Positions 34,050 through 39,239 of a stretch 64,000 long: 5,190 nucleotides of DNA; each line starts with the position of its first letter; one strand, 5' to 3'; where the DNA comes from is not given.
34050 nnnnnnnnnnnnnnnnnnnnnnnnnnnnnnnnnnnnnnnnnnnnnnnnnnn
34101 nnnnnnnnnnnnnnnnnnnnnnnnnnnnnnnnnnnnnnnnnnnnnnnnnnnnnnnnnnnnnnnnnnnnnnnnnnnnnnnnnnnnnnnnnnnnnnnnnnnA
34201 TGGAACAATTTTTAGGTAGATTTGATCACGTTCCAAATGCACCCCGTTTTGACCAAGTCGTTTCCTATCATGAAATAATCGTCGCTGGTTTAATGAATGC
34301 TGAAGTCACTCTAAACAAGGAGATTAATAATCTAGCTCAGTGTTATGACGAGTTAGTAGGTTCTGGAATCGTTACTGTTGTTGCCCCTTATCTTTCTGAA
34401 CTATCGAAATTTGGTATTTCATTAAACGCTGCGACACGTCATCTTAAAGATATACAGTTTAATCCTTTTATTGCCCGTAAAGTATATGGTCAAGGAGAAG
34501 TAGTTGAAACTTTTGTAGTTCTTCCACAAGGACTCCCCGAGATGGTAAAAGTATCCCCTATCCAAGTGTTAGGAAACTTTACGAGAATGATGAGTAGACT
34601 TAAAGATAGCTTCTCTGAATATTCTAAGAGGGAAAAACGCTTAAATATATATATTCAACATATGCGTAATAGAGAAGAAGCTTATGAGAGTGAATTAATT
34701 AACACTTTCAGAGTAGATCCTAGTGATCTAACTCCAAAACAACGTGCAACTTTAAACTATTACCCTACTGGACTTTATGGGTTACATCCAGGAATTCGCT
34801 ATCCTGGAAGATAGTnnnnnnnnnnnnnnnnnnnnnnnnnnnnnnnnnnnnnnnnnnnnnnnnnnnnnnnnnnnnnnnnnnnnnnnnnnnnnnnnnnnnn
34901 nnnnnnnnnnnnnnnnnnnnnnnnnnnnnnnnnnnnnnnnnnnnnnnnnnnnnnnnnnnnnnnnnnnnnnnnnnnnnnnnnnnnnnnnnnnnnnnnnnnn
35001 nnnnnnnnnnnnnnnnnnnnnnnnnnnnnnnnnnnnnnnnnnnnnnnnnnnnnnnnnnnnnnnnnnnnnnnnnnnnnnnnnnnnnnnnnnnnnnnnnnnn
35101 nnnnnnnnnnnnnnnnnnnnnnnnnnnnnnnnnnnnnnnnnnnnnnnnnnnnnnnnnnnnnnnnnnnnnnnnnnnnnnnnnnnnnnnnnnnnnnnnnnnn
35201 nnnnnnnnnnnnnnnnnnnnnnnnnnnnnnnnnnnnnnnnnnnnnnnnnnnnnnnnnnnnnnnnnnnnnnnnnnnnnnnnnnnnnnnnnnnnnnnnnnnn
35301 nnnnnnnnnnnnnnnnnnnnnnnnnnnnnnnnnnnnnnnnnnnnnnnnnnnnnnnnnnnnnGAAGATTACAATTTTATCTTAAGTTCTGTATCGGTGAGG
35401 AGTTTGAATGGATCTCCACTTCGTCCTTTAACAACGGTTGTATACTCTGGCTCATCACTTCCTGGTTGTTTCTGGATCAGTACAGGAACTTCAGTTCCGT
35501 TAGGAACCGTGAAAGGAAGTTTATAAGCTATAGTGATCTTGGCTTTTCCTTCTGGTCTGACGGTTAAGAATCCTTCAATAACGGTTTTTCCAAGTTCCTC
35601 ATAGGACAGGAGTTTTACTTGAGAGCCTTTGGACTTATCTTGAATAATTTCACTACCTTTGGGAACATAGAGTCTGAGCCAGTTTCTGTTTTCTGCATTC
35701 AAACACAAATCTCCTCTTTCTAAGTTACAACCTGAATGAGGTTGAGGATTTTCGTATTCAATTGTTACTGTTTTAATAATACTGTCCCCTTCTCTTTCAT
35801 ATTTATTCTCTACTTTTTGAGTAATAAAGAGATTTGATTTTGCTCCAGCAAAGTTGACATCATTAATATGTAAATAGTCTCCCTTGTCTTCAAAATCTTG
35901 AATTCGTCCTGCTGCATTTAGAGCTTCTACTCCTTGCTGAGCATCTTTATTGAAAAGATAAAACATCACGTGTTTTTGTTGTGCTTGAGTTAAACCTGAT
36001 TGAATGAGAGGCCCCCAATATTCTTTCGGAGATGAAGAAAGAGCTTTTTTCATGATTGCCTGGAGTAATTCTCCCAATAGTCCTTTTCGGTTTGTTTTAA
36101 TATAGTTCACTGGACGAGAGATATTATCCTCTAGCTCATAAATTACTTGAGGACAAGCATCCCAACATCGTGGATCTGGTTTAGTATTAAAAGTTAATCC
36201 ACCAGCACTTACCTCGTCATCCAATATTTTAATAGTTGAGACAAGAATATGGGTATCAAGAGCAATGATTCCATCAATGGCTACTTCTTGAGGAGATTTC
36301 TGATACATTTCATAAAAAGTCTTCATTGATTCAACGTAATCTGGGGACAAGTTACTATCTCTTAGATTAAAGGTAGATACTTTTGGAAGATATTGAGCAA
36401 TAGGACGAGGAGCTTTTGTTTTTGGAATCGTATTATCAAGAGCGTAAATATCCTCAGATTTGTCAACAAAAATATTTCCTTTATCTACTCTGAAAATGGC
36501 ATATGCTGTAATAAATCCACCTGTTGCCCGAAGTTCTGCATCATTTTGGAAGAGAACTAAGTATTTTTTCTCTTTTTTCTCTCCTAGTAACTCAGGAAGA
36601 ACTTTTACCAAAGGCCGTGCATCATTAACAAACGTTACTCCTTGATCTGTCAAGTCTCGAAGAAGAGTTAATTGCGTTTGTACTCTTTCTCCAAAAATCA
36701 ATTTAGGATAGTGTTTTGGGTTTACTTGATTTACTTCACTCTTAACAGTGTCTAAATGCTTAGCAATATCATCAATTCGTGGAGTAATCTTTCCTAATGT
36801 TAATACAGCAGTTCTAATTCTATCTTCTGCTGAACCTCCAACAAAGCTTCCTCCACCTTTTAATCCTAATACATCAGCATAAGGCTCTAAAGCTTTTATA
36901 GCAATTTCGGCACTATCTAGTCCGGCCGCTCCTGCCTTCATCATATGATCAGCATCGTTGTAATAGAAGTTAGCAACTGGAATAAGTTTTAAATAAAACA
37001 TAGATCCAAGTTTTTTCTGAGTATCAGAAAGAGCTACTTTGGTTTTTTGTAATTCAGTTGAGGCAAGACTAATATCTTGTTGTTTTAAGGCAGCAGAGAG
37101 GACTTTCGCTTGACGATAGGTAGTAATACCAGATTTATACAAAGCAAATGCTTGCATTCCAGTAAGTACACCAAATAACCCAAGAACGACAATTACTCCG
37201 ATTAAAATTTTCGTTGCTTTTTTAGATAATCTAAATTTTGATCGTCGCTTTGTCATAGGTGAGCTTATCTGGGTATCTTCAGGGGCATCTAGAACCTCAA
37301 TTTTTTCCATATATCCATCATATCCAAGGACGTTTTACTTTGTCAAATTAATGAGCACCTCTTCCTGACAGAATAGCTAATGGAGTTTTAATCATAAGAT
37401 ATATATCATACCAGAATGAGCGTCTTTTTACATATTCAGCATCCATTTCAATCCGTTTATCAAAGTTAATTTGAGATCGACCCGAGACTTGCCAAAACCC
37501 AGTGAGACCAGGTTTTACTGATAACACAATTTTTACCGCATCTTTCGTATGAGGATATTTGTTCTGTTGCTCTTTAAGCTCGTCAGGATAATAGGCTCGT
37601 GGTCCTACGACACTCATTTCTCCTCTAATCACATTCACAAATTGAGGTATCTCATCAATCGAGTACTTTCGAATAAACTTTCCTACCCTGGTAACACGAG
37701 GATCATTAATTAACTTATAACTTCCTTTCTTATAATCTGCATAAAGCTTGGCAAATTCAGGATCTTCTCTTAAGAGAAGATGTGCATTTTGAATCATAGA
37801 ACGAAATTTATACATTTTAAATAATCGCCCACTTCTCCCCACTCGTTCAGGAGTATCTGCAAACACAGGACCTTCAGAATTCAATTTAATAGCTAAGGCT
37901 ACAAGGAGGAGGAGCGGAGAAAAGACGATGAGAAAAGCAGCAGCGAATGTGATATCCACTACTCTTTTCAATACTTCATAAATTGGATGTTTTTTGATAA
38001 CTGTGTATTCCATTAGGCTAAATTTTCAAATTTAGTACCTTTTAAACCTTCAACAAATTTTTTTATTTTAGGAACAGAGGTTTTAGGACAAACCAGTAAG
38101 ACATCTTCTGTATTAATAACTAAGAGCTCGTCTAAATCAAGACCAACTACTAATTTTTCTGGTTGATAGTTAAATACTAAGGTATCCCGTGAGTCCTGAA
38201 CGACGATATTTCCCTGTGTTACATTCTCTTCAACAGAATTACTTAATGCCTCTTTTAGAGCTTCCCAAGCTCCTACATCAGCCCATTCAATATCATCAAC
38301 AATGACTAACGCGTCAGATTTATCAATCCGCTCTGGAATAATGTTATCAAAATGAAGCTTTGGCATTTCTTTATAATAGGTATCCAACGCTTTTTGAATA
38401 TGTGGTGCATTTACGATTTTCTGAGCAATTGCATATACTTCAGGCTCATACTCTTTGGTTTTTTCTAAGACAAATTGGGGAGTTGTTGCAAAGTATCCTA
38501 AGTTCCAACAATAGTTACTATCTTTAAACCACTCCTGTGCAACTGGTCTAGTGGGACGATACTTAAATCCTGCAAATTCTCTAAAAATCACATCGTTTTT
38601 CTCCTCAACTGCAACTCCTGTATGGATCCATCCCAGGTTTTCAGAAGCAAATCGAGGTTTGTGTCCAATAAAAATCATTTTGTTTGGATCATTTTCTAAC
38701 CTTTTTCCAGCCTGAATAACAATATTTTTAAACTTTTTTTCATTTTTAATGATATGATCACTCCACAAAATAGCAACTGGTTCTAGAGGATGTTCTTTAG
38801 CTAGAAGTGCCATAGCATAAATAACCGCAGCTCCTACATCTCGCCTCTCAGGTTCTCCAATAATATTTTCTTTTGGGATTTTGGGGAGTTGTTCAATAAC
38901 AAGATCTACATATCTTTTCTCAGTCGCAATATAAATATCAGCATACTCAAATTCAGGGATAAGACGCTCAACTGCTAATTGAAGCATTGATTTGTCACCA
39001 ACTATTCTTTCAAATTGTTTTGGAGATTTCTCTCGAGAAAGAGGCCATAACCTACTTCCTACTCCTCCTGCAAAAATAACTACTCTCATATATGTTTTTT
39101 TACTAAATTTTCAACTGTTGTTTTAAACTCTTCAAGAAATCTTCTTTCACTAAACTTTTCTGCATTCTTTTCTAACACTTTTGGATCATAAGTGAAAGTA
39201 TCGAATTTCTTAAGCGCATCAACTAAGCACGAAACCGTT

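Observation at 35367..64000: ~29 kb glycan-assembly supercluster dominated by GT-C membrane enzymes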

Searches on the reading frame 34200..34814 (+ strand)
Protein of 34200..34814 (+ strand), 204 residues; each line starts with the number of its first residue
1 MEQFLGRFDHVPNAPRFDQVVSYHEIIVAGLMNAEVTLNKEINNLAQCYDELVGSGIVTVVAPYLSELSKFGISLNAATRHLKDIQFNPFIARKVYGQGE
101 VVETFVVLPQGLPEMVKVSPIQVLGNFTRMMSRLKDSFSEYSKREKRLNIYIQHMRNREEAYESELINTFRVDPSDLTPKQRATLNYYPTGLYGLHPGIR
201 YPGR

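Call 5: search_protein_families(library=pfam, proteins=[window:34200-34814:+], max_evalue=0.01)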
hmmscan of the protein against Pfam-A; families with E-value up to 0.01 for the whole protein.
window:34200-34814:+ (204 aa): 0 families

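Call 54: search_protein_families(library=pfam, proteins=[window:34200-34814:+], max_evalue=10)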
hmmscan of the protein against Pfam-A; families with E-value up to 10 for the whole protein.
window:34200-34814:+ (204 aa): 1 family
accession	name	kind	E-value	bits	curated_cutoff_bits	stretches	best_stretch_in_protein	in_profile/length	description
PF16254.10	DUF4910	-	0.2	10.9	26.6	1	18-69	53-104/247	Domain of unknown function (DUF4910)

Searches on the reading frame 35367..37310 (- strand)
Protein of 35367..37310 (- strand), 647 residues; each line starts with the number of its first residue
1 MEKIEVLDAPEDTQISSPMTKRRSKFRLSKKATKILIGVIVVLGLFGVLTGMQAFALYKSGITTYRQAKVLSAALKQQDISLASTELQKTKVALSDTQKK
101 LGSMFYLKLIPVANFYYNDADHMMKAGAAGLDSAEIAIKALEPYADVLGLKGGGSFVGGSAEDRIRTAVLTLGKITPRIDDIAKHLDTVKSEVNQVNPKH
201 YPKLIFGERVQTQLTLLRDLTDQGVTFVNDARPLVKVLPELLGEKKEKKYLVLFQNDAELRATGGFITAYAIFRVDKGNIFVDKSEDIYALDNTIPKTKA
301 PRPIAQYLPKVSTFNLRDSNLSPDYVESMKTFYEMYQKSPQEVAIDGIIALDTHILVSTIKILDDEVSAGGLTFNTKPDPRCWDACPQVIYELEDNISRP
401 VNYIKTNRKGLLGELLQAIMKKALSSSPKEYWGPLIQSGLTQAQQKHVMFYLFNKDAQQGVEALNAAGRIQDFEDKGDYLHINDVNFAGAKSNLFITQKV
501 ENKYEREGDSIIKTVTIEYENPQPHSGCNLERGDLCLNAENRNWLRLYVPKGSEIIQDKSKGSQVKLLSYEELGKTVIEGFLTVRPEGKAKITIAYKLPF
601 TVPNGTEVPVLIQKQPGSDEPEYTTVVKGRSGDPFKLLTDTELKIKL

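Call 3: search_protein_families(library=pfam, proteins=[window:35367-37310:-], max_evalue=0.01)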
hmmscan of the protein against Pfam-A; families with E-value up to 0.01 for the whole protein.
window:35367-37310:- (647 aa): 1 family
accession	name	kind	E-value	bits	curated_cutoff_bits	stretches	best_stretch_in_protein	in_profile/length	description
PF13196.11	DUF4012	-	2.7e-22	80.3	28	1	247-362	3-118/144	Protein of unknown function (DUF4012)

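Call 11: search_protein_families(library=ncbifam, proteins=[window:35367-37310:-], max_evalue=1)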
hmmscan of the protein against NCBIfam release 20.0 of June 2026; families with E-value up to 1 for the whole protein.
window:35367-37310:- (647 aa): 0 families

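Call 84: search_solved_structures(query=window:35367-37310:-, max_evalue=10)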
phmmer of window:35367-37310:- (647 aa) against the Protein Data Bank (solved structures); distinct sequences matched with E-value up to 10: 2.
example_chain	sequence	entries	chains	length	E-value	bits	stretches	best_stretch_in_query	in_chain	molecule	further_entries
7y8i_A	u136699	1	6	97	0.14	13.8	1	514-585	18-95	Dscam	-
8snb_4A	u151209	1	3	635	0.26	12.9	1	479-560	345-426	Cilia- and flagella-associated protein 52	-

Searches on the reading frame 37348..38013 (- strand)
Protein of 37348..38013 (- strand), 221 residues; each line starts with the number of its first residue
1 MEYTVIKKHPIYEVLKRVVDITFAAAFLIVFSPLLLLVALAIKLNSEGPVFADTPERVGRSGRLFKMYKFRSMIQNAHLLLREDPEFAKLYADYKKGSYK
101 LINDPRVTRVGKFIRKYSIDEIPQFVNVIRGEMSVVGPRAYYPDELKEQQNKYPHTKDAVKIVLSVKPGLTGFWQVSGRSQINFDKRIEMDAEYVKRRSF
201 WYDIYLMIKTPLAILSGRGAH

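Call 3: search_protein_families(library=pfam, proteins=[window:37348-38013:-], max_evalue=0.01)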
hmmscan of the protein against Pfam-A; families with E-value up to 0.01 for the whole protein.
window:37348-38013:- (221 aa): 1 family
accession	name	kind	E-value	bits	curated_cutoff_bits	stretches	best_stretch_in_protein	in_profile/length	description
PF02397.22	Bac_transf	-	6.1e-61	205.5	27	1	16-215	1-178/179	Bacterial sugar transferase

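Call 26: search_protein_families(library=ncbifam, proteins=[window:37348-38013:-], max_evalue=0.00001)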
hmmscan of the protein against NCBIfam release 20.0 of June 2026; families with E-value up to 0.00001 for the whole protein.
window:37348-38013:- (221 aa): 10 families
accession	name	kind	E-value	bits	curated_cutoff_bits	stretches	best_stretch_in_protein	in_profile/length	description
TIGR03025.1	EPS_sugtrans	subfamily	1.6e-75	255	295.55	1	9-220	251-444/445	exopolysaccharide biosynthesis polyprenyl glycosylphosphotransferase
TIGR03022.1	WbaP_sugtrans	subfamily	9.7e-72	242.7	403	1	11-220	254-455/456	undecaprenyl-phosphate galactose phosphotransferase WbaP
NF052601.1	undeca_RfbP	equivalog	5.2e-63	212.5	330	1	11-214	40-235/244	undecaprenyl-phosphate galactose phosphotransferase family protein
TIGR03023.1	WcaJ_sugtrans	equivalog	8.6e-63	213.2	410.75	1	11-220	258-452/453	undecaprenyl-phosphate glucose phosphotransferase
NF041877.1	EPS_EpsZ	equivalog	4.5e-60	203.6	800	1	6-220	256-458/459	exopolysaccharide biosynthesis polyisoprenyl-phosphate hexose-1-phosphate transferase EpsZ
NF011751.0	PRK15204.1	equivalog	1.1e-47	162.8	907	1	14-220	278-475/476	undecaprenyl-phosphate galactose phosphotransferase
TIGR03013.1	EpsB_2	subfamily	1e-41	143.5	393.35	1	11-220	250-442/443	TIGR03013 family XrtA/PEP-CTERM system glycosyltransferase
NF007518.0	PRK10124.1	equivalog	2.5e-37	128.7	684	1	11-210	269-453/464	undecaprenyl-phosphate glucose phosphotransferase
NF050817.1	PolSacchBiosHfsE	equivalog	1.2e-36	126.5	750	1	14-215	270-460/467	polysaccharide biosynthesis protein HfsE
NF045514.1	glycotran_HepC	equivalog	6.3e-28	97.6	140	1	7-140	108-211/220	heterocyst development glycosyltransferase HepC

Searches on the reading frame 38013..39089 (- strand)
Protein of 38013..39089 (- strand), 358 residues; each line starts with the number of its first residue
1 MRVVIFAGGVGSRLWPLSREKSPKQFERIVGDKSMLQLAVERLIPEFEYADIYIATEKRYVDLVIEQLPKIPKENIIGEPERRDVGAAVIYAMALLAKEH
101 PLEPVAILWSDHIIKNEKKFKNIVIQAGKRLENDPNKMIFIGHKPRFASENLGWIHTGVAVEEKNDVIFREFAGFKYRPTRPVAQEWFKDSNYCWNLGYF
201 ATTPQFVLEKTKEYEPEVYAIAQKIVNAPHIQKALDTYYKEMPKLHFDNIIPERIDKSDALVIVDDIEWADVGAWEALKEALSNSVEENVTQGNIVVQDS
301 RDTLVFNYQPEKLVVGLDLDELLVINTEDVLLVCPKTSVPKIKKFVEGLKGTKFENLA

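Call 3: search_protein_families(library=pfam, proteins=[window:38013-39089:-], max_evalue=0.01)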
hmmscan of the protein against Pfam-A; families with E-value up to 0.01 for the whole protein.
window:38013-39089:- (358 aa): 2 families
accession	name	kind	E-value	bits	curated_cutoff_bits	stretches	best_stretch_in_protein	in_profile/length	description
PF00483.29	NTP_transferase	-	8.8e-30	104.5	21.2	1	3-283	2-240/245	Nucleotidyl transferase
PF22640.1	ManC_GMP_beta-helix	-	4.3e-06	27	27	1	293-349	1-55/55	MannoseP isomerase/GMP-like beta-helix domain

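Call 26: search_protein_families(library=ncbifam, proteins=[window:38013-39089:-], max_evalue=0.00001)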
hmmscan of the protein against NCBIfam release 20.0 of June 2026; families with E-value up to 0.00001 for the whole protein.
window:38013-39089:- (358 aa): 2 families
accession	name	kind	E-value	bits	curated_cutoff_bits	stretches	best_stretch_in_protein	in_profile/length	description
TIGR01479.1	GMP_PMI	equivalog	7.8e-62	209.6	372.95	1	3-352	3-348/467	mannose-1-phosphate guanylyltransferase/mannose-6-phosphate isomerase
NF012004.0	PRK15460.1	equivalog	1.6e-46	159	859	1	4-351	9-357/478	mannose-1-phosphate guanyltransferase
